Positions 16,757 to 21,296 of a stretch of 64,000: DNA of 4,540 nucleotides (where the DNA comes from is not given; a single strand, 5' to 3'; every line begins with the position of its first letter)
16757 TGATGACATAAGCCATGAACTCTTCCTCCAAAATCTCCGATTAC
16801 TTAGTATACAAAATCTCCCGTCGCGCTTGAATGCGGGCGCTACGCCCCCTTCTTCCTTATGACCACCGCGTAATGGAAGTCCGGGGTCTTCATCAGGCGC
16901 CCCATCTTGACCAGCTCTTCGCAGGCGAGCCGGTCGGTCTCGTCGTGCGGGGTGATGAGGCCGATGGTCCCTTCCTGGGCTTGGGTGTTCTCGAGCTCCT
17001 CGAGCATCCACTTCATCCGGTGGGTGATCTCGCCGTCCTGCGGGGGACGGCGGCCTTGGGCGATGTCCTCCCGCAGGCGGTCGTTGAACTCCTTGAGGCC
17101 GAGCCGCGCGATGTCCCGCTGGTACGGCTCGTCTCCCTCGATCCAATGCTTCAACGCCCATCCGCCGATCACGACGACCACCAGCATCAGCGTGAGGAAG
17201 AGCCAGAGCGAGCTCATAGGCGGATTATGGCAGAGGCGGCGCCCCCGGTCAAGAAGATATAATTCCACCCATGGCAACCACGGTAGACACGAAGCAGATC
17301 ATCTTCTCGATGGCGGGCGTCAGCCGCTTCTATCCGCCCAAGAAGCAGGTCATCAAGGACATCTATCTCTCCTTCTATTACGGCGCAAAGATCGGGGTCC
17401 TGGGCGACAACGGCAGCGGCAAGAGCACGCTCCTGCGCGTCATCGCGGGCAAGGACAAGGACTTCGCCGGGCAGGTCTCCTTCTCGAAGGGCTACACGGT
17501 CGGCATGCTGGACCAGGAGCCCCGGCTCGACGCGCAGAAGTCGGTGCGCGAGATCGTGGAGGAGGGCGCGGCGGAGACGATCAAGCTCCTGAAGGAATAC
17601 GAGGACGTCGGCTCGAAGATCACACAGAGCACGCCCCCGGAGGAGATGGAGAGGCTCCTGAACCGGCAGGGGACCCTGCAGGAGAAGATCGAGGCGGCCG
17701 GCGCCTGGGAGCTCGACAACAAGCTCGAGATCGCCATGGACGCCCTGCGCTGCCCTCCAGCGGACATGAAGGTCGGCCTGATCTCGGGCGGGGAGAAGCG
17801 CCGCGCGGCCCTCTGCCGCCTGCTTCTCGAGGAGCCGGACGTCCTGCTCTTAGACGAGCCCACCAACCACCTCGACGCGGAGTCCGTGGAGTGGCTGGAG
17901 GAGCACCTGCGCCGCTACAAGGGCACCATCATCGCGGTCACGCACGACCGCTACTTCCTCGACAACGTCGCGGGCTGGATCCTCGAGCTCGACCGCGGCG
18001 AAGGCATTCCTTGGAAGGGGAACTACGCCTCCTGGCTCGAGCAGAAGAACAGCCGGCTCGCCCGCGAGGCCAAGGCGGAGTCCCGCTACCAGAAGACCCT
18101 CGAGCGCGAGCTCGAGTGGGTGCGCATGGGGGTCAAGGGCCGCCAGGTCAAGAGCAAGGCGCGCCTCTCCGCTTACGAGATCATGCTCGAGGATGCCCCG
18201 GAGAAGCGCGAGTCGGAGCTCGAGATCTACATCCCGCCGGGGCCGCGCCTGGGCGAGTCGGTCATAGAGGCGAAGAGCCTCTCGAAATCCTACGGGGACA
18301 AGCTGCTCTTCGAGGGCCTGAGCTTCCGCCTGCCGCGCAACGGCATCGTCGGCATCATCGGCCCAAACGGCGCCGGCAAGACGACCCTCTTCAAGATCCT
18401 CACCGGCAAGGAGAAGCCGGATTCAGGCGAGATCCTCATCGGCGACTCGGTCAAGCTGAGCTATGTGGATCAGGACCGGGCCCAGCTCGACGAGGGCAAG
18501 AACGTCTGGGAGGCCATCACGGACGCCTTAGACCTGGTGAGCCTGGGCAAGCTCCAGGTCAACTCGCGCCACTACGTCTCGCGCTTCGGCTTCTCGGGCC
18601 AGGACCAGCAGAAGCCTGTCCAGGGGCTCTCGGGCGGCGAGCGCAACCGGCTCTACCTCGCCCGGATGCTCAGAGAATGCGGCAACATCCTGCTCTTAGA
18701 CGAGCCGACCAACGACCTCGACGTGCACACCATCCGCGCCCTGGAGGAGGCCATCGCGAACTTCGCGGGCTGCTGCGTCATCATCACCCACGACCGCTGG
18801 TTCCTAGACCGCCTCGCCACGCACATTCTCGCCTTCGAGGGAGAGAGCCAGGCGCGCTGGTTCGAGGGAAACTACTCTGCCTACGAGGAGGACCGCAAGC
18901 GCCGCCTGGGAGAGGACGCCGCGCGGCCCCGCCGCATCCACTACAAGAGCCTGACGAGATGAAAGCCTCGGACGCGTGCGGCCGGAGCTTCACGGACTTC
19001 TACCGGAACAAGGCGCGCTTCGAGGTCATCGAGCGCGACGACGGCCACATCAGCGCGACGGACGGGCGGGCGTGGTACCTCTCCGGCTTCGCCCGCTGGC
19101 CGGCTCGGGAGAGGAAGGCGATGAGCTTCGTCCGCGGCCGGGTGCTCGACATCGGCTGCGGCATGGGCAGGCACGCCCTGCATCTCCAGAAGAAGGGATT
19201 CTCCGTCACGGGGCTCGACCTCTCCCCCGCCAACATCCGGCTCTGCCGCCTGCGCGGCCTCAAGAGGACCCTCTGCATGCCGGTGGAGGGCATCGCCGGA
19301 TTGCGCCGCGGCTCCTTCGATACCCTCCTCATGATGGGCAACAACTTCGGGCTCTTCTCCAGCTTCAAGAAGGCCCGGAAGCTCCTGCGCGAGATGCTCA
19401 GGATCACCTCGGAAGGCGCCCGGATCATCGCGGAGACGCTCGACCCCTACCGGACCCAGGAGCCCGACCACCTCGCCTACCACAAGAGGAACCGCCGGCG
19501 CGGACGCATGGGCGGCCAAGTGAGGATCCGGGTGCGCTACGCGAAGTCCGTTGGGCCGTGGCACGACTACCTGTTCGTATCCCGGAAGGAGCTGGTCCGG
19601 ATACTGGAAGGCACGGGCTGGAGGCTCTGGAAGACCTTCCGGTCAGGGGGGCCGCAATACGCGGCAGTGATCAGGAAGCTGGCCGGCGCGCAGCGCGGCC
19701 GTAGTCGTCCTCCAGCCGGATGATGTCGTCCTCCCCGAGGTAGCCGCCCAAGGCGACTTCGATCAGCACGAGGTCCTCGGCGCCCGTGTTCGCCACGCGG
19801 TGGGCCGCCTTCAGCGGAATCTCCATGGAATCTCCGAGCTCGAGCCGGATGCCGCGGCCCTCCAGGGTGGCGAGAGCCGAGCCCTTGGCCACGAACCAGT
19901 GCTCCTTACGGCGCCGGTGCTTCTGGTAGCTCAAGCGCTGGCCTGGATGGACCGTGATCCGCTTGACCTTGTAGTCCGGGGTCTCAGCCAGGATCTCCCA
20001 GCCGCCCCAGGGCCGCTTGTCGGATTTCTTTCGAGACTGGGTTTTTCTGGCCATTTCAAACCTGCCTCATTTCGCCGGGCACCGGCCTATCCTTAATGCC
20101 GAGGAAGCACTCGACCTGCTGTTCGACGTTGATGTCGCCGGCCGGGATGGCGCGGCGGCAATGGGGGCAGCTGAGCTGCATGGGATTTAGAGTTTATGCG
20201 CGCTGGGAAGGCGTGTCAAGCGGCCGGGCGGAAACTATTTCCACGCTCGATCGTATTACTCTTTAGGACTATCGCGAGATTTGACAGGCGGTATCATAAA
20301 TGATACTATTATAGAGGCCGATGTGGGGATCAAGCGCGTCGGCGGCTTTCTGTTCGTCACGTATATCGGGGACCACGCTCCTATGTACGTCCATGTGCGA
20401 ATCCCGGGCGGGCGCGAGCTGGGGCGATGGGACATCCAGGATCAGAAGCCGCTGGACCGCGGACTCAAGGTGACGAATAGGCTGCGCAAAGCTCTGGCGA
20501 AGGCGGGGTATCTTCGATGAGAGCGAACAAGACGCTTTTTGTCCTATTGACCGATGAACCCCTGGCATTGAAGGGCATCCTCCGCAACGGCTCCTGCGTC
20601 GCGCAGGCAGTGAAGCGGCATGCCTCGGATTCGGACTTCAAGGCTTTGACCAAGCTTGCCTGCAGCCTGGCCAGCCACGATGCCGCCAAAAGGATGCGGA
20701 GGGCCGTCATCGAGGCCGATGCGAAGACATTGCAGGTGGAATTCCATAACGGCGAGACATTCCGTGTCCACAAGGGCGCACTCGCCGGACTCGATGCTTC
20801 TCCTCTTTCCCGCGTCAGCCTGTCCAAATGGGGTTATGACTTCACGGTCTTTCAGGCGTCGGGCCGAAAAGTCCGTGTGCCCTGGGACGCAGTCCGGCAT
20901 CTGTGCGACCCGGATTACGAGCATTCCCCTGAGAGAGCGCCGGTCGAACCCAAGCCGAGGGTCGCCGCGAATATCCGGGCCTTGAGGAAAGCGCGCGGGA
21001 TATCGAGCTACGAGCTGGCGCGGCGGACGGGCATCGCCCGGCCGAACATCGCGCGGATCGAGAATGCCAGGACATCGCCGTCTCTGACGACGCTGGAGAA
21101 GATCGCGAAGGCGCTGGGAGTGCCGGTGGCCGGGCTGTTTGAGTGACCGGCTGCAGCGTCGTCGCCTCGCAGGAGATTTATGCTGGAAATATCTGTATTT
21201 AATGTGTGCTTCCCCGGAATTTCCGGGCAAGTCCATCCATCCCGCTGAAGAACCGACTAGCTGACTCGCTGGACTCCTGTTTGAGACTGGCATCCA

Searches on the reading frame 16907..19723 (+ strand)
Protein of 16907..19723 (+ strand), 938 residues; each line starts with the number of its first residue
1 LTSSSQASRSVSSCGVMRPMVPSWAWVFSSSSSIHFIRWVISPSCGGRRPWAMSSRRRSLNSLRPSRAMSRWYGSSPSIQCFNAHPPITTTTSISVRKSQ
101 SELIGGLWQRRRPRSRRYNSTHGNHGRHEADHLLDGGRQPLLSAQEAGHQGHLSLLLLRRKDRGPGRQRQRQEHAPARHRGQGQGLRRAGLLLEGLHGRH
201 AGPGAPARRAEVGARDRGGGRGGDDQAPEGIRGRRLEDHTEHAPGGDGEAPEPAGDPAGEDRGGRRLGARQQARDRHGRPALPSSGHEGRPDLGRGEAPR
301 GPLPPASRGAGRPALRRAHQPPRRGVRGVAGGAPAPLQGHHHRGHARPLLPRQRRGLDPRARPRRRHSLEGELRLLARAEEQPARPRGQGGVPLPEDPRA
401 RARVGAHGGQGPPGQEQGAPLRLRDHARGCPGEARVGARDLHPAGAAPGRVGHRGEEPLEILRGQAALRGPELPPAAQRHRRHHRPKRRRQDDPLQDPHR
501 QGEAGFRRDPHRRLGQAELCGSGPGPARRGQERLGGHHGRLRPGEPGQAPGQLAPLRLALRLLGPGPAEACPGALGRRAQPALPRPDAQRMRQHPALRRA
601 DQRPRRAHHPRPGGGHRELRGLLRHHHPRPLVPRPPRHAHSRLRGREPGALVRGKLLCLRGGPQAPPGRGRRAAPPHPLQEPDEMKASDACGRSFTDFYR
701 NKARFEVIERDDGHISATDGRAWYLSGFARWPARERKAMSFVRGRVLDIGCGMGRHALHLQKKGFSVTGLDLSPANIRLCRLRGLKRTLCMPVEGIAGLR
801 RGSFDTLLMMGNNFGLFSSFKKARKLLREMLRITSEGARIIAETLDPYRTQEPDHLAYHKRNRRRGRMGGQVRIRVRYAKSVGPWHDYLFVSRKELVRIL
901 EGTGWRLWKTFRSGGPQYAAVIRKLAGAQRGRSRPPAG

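Call 8: search_protein_families(library=pfam, proteins=[window:16907-19723:+], max_evalue=0.001)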
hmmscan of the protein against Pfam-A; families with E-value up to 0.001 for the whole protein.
window:16907-19723:+ (938 aa): 7 families
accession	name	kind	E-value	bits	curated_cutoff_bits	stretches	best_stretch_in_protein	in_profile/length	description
PF08241.18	Methyltransf_11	-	2.8e-11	44.4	21.2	1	747-841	1-94/95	Methyltransferase domain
PF13649.12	Methyltransf_25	-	9e-11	42.8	27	1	746-836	1-95/97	Methyltransferase domain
PF13489.12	Methyltransf_23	-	2.5e-09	37.5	27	1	741-909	21-163/164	Methyltransferase domain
PF08242.18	Methyltransf_12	-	4.6e-06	27.7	30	1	747-839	1-97/98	Methyltransferase domain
PF07021.18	MetW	-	1.9e-05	24.8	21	1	744-835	15-103/193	Methionine biosynthesis protein MetW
PF13847.12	Methyltransf_31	-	4.6e-05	23.6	27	1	745-846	6-113/145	Methyltransferase domain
PF03848.20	TehB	-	0.00028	20.8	20.4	1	743-777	31-65/193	Tellurite resistance protein TehB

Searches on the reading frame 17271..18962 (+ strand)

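Call 8: search_protein_families(library=pfam, proteins=[window:17271-18962:+], max_evalue=0.001)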
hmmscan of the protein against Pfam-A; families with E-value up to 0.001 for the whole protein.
window:17271-18962:+ (563 aa): 13 families
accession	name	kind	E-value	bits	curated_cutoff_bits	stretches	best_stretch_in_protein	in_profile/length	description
PF00005.33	ABC_tran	-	1.8e-51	174.7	25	2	348-481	2-137/137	ABC transporter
PF13304.12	AAA_21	-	3.2e-19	70.6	27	1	172-231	239-304/304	AAA domain, putative AbiEii toxin, Type IV TA system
PF12848.13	ABC_tran_Xtn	-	4.8e-12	46.2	25.9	1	238-312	1-78/85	ABC transporter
PF02463.25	SMC_N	-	2.8e-08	33.9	40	0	357-374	24-41/220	RecF/RecN/SMC N terminal domain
PF13476.12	AAA_23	-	1.2e-07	33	27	1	347-378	10-40/201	AAA domain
PF13555.12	AAA_29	-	3.6e-07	30.3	27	0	347-374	12-39/61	P-loop containing region of AAA domain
PF13238.12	AAA_18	-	9.6e-06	26.5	29.4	0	41-112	1-68/128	AAA domain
PF01926.29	MMR_HSR1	-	2.1e-05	25.1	21.9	0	360-382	2-23/113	50S ribosome-binding GTPase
PF13401.12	AAA_22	-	3e-05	24.8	27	0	357-452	5-65/130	AAA domain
PF00350.29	Dynamin_N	-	6.4e-05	23.5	27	0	41-178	1-90/168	Dynamin family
PF25199.1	nSTAND_NTPase5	-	0.00022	21.5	34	0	42-60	45-63/145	Novel STAND NTPase 5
PF13175.12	AAA_15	-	0.00034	20.8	32.1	0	43-110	28-83/374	AAA ATPase domain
PF03193.22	RsgA_GTPase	-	0.00054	20.3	30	0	43-71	111-139/174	RsgA GTPase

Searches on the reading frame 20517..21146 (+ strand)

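Call 8: search_protein_families(library=pfam, proteins=[window:20517-21146:+], max_evalue=0.001)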
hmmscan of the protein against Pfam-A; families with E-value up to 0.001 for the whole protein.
window:20517-21146:+ (209 aa): 6 families
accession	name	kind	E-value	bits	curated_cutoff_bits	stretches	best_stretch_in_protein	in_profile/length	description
PF01381.28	HTH_3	-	1.4e-17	63.9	23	1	153-206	1-54/55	Helix-turn-helix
PF13560.12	HTH_31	-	2.1e-14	54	27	1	150-205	3-59/64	Helix-turn-helix domain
PF13443.12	HTH_26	-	5.2e-14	52.7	22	1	152-208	1-58/63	Cro/C1-type HTH DNA-binding domain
PF12844.13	HTH_19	-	2.6e-08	34.1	30.2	1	152-203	3-54/64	Helix-turn-helix domain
PF13744.12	HTH_37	-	0.00015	21.9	27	1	143-203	13-74/80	Helix-turn-helix domain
PF13413.12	HTH_25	-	0.00048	20.3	24.6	0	154-186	3-35/62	Helix-turn-helix domain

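Call 63: search_protein_families(library=padloc, proteins=[window:20517-21146:+], max_evalue=0.001)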
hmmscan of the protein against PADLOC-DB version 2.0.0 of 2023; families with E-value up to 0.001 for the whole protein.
window:20517-21146:+ (209 aa): 17 families
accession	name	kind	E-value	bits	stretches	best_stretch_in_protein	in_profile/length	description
PDLC02926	HTH_VI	-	2.4e-12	44.9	1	152-207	5-60/92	-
PDLC04142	capH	-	4.9e-09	35.2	1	146-205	4-63/103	capH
PDLC03665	Control_protein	-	6.6e-09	33.9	1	148-207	8-68/77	control protein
PDLC03949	RmrA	-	2.6e-07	27.9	1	153-205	7-59/363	-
PDLC03954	RmrA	-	9.3e-07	26.1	1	151-204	13-66/380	-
PDLC03947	RmrA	-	1.7e-06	25.1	1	149-205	12-68/383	-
PDLC03946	RmrA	-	3.5e-06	24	1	154-205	8-59/357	-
PDLC03951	RmrA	-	3.7e-06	24.2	1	153-205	13-65/400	-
PDLC03955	RmrA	-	5.6e-06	23.8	1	155-204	27-76/371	-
PDLC03952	RmrA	-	5.7e-06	23.4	1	150-205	24-79/395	-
PDLC03953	RmrA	-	1.9e-05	22.1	1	150-204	7-61/373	-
PDLC03944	RmrA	-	2e-05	21.8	1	153-204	11-62/384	-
PDLC03948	RmrA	-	0.00014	18.9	1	154-204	14-64/397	-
PDLC03956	RmrA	-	0.00016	18.9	1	149-203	9-64/399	-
PDLC03671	Control_protein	-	0.00071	17.8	0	149-206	15-72/84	control protein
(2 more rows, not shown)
